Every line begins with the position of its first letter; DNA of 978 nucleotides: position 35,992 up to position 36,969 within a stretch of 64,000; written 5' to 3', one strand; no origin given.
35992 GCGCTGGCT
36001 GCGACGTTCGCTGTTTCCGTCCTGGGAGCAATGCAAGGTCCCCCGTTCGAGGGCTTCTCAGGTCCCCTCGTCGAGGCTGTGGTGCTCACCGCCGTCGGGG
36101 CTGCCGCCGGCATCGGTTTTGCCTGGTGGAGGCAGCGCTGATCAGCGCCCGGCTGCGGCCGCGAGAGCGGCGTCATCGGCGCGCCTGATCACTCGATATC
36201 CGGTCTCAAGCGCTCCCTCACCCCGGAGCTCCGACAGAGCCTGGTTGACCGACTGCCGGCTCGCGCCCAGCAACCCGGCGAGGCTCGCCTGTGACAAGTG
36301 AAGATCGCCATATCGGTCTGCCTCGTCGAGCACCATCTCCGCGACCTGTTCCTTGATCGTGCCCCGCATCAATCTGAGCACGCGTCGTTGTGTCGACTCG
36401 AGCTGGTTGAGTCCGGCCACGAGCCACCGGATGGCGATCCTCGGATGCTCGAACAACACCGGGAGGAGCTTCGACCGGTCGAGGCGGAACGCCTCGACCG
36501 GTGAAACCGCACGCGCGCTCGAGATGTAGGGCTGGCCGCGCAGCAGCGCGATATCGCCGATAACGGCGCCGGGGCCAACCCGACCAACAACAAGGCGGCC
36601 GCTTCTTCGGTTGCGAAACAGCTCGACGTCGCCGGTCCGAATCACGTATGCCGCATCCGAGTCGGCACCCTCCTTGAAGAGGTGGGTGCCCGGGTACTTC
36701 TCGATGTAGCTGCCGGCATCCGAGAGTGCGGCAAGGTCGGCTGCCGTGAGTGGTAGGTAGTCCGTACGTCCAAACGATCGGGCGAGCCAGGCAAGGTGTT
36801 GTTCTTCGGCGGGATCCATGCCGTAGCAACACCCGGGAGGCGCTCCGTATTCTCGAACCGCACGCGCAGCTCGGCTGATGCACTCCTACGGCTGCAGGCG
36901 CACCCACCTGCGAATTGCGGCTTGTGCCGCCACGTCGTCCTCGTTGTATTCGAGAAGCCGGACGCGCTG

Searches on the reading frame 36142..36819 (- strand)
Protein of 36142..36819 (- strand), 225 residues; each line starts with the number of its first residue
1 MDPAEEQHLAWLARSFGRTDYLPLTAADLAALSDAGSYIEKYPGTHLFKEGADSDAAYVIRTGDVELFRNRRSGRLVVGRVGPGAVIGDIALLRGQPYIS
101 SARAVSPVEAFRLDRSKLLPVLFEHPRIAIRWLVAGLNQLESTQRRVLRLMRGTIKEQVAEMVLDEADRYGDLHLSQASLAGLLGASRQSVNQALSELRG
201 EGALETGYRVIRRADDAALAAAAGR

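Call 36: search_protein_families(library=pfam, proteins=[window:36142-36819:-], max_evalue=0.01)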
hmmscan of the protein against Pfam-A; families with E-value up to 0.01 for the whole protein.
window:36142-36819:- (225 aa): 3 families
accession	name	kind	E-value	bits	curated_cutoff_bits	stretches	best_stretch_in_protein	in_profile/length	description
PF00027.35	cNMP_binding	-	4.4e-18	65.5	27.5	1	43-123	6-87/89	Cyclic nucleotide-binding domain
PF13545.12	HTH_Crp_2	-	9.4e-12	45.2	27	1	158-221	2-69/70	Crp-like helix-turn-helix domain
PF00392.27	GntR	-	0.00024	21.2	27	1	155-206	5-56/64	Bacterial regulatory proteins, gntR family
